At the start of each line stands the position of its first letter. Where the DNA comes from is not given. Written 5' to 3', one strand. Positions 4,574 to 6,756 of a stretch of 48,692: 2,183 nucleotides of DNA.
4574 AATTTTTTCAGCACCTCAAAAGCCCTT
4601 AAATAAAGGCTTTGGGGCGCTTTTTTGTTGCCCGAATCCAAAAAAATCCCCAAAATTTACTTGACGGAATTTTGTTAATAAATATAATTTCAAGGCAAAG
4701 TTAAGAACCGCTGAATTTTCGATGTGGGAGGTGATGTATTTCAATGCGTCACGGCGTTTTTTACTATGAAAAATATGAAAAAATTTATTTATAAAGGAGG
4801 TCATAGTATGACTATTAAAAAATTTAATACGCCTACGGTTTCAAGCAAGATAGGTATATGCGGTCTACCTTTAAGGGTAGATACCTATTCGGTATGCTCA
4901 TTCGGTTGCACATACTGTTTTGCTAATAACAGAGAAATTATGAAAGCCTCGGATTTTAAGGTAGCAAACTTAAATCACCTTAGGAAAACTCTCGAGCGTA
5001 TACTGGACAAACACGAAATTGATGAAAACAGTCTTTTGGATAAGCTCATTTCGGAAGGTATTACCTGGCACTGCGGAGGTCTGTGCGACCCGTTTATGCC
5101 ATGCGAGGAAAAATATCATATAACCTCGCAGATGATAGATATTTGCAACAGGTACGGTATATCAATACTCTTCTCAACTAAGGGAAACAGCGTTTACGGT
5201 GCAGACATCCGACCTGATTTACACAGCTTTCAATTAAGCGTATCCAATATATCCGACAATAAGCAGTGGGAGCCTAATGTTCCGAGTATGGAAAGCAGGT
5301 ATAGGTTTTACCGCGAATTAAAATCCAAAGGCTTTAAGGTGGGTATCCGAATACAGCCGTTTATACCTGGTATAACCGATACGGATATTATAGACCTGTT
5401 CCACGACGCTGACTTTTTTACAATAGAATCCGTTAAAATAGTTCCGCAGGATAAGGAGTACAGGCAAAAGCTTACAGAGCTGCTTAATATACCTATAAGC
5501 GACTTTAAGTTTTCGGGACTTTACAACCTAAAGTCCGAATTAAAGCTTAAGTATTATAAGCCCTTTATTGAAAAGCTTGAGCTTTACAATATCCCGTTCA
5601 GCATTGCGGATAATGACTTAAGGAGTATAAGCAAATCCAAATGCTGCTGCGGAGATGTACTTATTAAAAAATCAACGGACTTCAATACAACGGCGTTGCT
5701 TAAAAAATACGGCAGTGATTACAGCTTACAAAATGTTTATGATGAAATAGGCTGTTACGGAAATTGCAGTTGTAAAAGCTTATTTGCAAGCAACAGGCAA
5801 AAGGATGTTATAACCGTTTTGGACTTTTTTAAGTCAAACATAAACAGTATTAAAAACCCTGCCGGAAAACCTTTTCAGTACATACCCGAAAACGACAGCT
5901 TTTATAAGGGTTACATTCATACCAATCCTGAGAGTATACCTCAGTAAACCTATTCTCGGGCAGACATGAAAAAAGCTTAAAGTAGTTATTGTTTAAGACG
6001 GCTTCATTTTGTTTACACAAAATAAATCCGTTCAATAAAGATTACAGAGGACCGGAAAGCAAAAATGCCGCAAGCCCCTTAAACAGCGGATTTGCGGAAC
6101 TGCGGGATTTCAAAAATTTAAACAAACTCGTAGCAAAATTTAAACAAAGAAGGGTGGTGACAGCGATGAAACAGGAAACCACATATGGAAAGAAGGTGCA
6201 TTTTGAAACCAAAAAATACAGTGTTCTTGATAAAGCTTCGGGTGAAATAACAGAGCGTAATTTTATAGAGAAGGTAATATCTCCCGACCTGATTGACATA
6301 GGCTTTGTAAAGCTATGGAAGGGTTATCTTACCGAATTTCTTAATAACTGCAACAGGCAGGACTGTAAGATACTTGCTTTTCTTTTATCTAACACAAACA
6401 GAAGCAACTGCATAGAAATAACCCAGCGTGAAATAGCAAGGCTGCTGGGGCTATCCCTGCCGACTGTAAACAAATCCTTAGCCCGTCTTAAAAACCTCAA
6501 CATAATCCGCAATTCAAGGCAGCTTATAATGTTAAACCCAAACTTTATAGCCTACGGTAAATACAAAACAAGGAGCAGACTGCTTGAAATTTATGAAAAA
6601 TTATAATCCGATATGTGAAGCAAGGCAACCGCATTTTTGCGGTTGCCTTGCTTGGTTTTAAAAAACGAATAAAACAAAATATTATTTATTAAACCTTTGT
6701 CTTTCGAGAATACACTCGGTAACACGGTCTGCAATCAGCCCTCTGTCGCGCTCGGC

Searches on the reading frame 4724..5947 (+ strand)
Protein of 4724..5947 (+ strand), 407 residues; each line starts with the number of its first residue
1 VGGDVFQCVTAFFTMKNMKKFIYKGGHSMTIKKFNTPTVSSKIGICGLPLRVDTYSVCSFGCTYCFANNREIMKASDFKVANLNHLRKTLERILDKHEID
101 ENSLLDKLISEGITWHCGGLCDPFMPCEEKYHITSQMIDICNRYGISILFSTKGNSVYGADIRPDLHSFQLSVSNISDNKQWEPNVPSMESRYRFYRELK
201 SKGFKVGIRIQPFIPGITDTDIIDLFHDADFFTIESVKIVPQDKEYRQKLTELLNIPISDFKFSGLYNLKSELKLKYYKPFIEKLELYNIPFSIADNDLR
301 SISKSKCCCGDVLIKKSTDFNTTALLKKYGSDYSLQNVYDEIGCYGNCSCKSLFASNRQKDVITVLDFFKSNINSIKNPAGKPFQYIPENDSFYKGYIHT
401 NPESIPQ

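Call 49: search_protein_families(library=pfam, proteins=[window:4724-5947:+], max_evalue=0.001)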
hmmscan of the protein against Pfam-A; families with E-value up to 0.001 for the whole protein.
window:4724-5947:+ (407 aa): 0 families

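Call 92: search_protein_families(library=phrogs, proteins=[window:4724-5947:+], max_evalue=0.001)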
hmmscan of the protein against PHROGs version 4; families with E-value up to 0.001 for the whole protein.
window:4724-5947:+ (407 aa): 2 families
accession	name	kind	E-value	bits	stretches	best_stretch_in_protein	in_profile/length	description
phrog_13321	-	unknown function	3e-16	60.4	1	52-247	46-245/307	-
phrog_9252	-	DNA, RNA and nucleotide metabolism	1.3e-05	25.2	1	118-226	173-287/480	DNA repair photolyase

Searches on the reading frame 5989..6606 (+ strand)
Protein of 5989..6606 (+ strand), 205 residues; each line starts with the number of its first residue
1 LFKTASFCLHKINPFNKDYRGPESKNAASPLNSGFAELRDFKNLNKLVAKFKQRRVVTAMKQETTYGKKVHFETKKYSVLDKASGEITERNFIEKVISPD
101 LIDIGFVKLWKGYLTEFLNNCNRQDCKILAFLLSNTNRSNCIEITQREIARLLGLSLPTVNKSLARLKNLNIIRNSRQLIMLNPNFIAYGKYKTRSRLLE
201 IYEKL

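Call 49: search_protein_families(library=pfam, proteins=[window:5989-6606:+], max_evalue=0.001)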
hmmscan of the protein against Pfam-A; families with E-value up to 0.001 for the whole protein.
window:5989-6606:+ (205 aa): 5 families
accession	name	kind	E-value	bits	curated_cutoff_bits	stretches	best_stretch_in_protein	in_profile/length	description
PF05732.17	RepL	-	1.6e-16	60.7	20.3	1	74-204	12-137/164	Firmicute plasmid replication protein (RepL)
PF13545.12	HTH_Crp_2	-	3.9e-09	36.8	27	1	128-184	3-64/70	Crp-like helix-turn-helix domain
PF13412.12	HTH_24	-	2.4e-08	33.8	21.9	1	124-174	4-48/48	Winged helix-turn-helix DNA-binding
PF12802.13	MarR_2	-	4.8e-06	27.1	27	1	123-174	5-51/61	MarR family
PF13404.12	HTH_AsnC-type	-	0.00036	20.7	27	0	124-168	4-42/42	AsnC-type helix-turn-helix domain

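Call 92: search_protein_families(library=phrogs, proteins=[window:5989-6606:+], max_evalue=0.001)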
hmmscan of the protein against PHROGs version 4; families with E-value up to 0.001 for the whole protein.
window:5989-6606:+ (205 aa): 0 families
